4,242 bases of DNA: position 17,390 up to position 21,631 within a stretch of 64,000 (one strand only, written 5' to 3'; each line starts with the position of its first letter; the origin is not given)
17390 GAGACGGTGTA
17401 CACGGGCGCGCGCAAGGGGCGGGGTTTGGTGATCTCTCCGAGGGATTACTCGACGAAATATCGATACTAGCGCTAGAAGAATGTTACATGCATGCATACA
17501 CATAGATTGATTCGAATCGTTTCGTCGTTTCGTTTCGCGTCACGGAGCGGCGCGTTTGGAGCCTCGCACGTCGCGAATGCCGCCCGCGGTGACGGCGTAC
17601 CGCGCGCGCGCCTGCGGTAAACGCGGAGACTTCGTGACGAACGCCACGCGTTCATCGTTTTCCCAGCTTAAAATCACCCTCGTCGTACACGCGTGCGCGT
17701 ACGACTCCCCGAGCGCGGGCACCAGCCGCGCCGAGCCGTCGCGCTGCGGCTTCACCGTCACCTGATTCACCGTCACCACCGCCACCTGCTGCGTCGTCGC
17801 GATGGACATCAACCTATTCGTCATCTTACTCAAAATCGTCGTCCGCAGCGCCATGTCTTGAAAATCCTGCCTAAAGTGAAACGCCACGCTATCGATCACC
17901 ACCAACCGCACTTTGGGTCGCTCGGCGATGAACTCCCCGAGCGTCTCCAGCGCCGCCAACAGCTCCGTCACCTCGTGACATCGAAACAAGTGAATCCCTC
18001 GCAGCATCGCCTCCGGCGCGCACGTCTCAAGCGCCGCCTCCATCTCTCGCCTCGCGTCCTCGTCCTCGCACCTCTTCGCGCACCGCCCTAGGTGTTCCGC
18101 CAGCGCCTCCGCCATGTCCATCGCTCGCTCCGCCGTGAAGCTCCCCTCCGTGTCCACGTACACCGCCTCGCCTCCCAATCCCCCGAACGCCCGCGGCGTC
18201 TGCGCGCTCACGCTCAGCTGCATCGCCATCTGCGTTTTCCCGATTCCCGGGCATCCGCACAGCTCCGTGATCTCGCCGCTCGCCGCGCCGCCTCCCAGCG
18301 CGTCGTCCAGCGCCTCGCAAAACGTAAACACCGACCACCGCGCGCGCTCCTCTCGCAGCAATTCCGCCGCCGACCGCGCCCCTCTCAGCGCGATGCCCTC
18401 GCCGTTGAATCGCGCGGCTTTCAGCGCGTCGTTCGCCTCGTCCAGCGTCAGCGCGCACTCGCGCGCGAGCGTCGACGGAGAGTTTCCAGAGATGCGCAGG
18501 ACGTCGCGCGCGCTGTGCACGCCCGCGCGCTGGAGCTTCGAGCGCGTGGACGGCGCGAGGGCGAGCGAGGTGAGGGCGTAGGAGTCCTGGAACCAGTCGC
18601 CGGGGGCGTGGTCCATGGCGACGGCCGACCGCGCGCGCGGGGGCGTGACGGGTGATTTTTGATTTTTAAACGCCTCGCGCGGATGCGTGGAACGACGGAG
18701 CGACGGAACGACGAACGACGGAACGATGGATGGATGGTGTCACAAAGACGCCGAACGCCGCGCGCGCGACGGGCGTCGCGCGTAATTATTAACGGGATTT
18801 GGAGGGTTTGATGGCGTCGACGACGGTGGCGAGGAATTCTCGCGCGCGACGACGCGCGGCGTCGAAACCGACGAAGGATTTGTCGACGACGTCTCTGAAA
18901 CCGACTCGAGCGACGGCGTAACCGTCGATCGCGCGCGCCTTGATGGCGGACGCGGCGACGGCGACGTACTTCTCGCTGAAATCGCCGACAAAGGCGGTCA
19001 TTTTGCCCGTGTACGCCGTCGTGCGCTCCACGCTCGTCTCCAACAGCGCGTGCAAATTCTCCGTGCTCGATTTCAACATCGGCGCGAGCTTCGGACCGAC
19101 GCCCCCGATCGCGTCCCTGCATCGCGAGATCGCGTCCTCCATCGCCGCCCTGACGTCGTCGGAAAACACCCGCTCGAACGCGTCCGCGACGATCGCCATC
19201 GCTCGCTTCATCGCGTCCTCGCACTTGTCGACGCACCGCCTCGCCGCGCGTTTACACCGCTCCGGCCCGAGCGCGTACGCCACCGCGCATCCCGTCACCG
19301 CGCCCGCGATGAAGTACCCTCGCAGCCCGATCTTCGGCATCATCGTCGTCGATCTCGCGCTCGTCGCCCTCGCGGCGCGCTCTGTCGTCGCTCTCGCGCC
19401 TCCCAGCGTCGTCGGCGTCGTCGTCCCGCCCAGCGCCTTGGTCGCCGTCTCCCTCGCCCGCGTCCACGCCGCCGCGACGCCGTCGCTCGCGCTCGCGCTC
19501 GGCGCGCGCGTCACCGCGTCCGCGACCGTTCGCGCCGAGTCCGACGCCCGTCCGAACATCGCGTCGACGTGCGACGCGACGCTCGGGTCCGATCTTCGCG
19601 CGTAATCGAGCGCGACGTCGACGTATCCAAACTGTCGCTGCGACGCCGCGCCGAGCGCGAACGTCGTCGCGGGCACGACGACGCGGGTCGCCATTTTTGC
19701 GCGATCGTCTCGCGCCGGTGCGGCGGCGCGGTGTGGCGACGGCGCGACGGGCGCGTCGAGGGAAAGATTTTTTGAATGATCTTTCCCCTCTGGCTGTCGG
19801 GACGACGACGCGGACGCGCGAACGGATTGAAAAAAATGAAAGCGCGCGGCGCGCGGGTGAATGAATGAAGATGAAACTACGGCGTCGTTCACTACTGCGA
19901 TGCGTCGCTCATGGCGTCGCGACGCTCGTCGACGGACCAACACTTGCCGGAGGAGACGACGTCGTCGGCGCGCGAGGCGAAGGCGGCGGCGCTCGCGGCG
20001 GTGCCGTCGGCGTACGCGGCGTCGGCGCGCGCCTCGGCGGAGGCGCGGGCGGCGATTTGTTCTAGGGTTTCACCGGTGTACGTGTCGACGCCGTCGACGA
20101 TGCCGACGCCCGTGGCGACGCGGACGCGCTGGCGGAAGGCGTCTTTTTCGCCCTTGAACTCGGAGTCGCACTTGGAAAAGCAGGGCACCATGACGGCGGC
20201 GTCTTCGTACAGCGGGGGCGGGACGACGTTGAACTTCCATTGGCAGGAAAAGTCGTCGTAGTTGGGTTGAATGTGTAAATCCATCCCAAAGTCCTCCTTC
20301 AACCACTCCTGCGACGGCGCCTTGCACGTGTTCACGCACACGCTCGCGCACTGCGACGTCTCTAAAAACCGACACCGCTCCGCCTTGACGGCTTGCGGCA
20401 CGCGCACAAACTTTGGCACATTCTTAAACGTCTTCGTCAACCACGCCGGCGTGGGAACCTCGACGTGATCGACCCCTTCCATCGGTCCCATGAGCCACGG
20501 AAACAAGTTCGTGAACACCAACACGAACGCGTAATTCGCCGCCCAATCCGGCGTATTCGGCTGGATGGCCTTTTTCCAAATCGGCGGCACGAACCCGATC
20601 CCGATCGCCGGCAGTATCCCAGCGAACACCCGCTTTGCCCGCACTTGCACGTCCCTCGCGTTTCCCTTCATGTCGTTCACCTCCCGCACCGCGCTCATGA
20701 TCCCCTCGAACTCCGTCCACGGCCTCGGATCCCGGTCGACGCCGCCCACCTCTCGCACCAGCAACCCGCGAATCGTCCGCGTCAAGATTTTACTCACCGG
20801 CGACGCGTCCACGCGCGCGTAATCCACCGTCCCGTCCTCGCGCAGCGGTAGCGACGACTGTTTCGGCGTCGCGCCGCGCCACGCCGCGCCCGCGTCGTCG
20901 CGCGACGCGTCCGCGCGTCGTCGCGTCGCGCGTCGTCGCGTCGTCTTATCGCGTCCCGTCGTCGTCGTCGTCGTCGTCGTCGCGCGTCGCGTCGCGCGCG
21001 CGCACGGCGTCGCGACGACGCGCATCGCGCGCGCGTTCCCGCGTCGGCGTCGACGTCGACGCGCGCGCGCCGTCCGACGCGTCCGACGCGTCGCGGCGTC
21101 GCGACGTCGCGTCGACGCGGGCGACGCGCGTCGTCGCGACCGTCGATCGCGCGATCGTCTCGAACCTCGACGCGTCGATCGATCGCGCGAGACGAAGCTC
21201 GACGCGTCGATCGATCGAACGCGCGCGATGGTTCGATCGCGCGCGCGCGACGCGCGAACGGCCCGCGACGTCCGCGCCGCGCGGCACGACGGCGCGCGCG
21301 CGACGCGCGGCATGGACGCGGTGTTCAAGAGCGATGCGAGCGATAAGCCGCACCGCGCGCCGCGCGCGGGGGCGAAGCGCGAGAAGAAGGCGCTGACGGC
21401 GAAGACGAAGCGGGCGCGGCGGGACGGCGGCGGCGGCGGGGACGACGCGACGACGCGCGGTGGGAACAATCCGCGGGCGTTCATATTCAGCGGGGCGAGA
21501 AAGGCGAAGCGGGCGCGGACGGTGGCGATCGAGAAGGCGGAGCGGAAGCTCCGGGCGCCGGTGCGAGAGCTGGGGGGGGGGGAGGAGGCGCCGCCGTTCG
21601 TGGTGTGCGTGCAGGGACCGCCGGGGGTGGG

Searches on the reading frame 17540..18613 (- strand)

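Call 52: search_protein_families(library=pfam, proteins=[window:17540-18613:-], max_evalue=0.0001)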
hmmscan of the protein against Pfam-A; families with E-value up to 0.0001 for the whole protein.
window:17540-18613:- (357 aa): 5 families
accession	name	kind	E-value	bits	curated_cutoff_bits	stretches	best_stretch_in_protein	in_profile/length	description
PF08423.17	Rad51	-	3.9e-36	125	22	2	200-348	88-243/244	Rad51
PF13481.12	AAA_25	-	2.6e-11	43.9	27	1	101-286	21-191/195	AAA domain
PF06745.19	ATPase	-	2.9e-08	33.8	26.6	1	97-274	3-157/231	KaiC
PF03796.21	DnaB_C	-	4.3e-05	23.5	27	1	100-288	7-181/255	DnaB-like helicase C terminal domain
PF00154.27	RecA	-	4.5e-05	23.5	27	0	98-165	36-98/262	recA bacterial DNA recombination protein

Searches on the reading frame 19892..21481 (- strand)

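Call 52: search_protein_families(library=pfam, proteins=[window:19892-21481:-], max_evalue=0.0001)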
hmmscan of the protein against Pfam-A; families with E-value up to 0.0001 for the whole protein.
window:19892-21481:- (529 aa): 1 family
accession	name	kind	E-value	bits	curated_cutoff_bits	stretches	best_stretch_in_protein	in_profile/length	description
PF13225.11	D27-like_C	-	7.5e-30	103.2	27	1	329-425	1-87/88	Beta-carotene isomerase D27-like, C-terminal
